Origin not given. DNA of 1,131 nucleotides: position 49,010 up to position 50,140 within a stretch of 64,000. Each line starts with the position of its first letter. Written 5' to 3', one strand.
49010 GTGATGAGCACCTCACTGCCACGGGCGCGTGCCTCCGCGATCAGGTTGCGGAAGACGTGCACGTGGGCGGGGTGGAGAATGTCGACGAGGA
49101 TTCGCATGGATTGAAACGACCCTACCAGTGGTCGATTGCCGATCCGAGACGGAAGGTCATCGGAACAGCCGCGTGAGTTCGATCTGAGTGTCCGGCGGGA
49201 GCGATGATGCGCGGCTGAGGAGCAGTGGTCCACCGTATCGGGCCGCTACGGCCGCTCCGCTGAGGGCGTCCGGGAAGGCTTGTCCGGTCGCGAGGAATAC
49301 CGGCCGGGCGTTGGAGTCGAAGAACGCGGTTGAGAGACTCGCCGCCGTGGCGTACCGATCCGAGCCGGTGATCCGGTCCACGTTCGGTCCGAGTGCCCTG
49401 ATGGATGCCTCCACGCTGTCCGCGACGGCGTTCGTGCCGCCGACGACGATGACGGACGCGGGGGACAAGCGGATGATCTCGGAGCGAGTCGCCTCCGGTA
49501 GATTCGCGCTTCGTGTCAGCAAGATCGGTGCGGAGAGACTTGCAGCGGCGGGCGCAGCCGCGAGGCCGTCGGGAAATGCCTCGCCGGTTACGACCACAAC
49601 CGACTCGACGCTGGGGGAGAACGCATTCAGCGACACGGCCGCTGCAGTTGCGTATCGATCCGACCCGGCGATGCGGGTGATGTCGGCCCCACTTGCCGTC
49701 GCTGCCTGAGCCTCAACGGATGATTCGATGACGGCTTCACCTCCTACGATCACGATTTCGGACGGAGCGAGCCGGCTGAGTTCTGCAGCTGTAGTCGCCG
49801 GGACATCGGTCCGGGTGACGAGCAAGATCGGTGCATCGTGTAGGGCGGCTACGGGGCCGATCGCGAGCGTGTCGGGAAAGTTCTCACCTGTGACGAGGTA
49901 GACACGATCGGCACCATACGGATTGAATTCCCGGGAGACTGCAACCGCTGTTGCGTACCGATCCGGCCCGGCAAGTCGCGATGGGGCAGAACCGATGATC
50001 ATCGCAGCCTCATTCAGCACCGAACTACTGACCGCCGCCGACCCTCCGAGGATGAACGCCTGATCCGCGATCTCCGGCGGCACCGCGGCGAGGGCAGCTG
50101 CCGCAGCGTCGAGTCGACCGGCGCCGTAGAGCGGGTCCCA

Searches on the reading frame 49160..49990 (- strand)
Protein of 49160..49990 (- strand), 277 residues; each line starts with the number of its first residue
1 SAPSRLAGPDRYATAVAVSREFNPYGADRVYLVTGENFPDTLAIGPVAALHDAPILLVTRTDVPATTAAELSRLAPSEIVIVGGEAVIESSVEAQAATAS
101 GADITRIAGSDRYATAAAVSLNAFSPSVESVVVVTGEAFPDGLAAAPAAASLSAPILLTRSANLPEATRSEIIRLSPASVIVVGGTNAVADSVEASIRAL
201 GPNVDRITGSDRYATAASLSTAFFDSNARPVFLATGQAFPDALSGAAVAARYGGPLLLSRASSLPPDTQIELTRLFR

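Call 20: find_homologous_proteins(query=window:49160-49990:-, max_evalue=1e-10)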
Query seq(277 aa) (277 aa): 1344 proteins with E <= 1e-10 among 8000 candidates; the best 120 are listed.
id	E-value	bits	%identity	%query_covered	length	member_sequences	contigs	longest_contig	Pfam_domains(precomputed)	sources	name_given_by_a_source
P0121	7.4e-99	349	43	95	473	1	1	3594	PF04122.18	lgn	-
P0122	3.4e-96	340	46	98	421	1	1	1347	PF13205.13,PF04122.18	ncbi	-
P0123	4.3e-92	326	43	98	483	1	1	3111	PF04122.18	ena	-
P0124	1.2e-91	325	48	98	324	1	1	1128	PF04122.18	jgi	jgi:putative cell wall-binding protein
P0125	8.5e-89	316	42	99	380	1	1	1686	PF04122.18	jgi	jgi:putative cell wall-binding protein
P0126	1.7e-87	311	41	98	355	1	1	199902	PF04122.18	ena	-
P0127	1.5e-84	302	42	98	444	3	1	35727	PF04122.18,PF00041.28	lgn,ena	-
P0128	1.0e-82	296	50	92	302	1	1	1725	PF04122.18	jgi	jgi:putative cell wall-binding protein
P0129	1.3e-82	295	44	99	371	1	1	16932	PF04122.18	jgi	jgi:putative cell wall-binding protein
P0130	1.2e-80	289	47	98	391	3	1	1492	PF04122.18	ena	-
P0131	2.1e-78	282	44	94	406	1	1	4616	PF05901.17,PF04122.18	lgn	-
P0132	6.8e-78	280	46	98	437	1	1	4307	PF04122.18,PF07995.18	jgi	-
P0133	5.0e-77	277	45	98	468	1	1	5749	PF04122.18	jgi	jgi:putative cell wall-binding protein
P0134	2.2e-76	275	49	98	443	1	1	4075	PF13205.13,PF04122.18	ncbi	ncbi:MAG: cell wall-binding repeat-containing protein, partial [Candidatus Limnocylindria bacterium]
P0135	2.6e-76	275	42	98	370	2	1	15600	PF04122.18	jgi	jgi:putative cell wall-binding protein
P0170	2.6e-68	248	45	98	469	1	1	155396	PF04122.18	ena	-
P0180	8.8e-68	247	45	98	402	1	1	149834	PF04122.18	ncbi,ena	-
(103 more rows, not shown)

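Call 29: find_encoding_contigs(protein=P0126, flank=10000, max_places=1)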
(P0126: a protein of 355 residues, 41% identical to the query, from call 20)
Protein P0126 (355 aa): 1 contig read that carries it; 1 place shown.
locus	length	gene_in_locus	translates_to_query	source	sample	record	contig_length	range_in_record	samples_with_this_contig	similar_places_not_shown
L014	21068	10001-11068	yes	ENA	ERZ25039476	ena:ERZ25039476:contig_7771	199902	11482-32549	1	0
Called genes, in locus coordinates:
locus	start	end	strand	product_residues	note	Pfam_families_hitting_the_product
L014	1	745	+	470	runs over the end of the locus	PF07905:PucR, PF13556:HTH_30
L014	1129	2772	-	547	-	PF01039:Carboxyl_trans, PF03255:ACCA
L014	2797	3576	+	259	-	PF03099:BPL_LplA_LipB, PF02237:BPL_C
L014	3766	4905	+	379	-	PF00211:Guanylate_cyc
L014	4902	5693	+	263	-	PF00378:ECH_1, PF16113:ECH_2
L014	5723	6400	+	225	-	PF00072:Response_reg, PF00486:Trans_reg_C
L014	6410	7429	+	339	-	PF00512:HisKA, PF02518:HATPase_c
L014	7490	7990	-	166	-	PF04138:GtrA_DPMS_TM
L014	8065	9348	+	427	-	PF22660:RS_preATP-grasp-like, PF02222:ATP-grasp, PF02786:CPSase_L_D2, PF17769:PurK_C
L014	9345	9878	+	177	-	PF00731:AIRC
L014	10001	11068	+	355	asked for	PF04122:CW_binding_2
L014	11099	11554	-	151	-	PF13380:CoA_binding_2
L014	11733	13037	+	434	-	PF01210:NAD_Gly3P_dh_N (weak), PF03446:NAD_binding_2 (weak), PF03721:UDPG_MGDP_dh_N, PF00984:UDPG_MGDP_dh, PF03720:UDPG_MGDP_dh_C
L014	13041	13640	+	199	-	PF14602:Hexapep_2 (faint), PF25084:LbH_EIF2B (weak), PF00132:Hexapep, PF25087:GMPPB_C (faint)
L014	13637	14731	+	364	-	PF01041:DegT_DnrJ_EryC1, PF00155:Aminotran_1_2 (faint)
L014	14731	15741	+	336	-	PF01408:GFO_IDH_MocA, PF22725:GFO_IDH_MocA_C3, PF02894:GFO_IDH_MocA_C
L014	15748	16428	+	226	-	-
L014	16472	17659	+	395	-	PF13439:Glyco_transf_4, PF13579:Glyco_trans_4_4, PF00534:Glycos_transf_1, PF13692:Glyco_trans_1_4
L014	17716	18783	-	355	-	PF02350:Epimerase_2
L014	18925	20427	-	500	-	-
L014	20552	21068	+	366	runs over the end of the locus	PF13477:Glyco_trans_4_2 (weak), PF13439:Glyco_transf_4, PF13579:Glyco_trans_4_4, PF20706:GT4-conflict, PF00534:Glycos_transf_1, PF13692:Glyco_trans_1_4, PF13524:Glyco_trans_1_2 (weak)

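Call 30: find_encoding_contigs(protein=P0170, flank=10000, max_places=1)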
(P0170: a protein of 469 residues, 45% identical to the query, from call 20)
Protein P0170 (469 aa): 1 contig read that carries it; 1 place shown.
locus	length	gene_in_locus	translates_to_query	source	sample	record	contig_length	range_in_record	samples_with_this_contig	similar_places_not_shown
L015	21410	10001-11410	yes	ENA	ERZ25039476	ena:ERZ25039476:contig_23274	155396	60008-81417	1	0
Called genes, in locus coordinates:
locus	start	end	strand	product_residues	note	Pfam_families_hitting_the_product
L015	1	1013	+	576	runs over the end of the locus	PF00133:tRNA-synt_1, PF09334:tRNA-synt_1g, PF13603:tRNA-synt_1_2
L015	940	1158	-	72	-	-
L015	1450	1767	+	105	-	PF08264:Anticodon_1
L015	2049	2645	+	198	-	PF03976:PPK2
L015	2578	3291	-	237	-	-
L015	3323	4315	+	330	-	PF07739:TipAS, PF02645:DegV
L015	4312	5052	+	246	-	PF02660:G3P_acyltransf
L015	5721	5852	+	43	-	PF12836:HHH_3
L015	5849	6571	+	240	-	PF13567:DUF4131 (weak)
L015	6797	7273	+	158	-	PF03772:Competence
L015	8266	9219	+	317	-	-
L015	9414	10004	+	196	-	PF02872:5_nucleotid_C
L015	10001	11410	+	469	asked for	PF04122:CW_binding_2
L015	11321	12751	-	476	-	PF05922:Inhibitor_I9 (weak), PF00082:Peptidase_S8 (weak)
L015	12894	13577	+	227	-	PF06325:PrmA, PF13649:Methyltransf_25 (faint)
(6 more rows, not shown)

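Call 31: find_encoding_contigs(protein=P0180, flank=10000, max_places=1)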
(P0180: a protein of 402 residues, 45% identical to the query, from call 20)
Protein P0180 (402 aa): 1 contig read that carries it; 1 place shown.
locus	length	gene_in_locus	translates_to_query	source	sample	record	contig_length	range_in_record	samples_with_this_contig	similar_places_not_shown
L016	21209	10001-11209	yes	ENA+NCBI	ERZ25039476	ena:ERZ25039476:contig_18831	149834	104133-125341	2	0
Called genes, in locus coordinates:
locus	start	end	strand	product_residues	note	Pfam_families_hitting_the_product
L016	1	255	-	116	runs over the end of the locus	PF00903:Glyoxalase, PF13468:Glyoxalase_3 (faint), PF13669:Glyoxalase_4, PF18029:Glyoxalase_6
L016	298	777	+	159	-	PF01243:PNPOx_N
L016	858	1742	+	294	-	PF00106:adh_short, PF08659:KR, PF13561:adh_short_C2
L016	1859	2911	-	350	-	PF00903:Glyoxalase, PF18029:Glyoxalase_6 (faint)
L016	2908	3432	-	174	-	PF04542:Sigma70_r2, PF07638:Sigma70_ECF (weak), PF08281:Sigma70_r4_2, PF04545:Sigma70_r4 (weak)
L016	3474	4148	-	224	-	-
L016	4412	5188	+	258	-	PF26348:SRA_ScoMcrA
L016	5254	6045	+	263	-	PF08378:NERD (weak)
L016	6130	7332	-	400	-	PF02720:DUF222, PF01844:HNH (weak)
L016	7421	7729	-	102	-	PF03992:ABM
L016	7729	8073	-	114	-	PF11196:DUF2834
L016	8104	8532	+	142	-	PF17775:YchJ_M-like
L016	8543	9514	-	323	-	-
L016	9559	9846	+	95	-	-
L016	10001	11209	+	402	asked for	PF04122:CW_binding_2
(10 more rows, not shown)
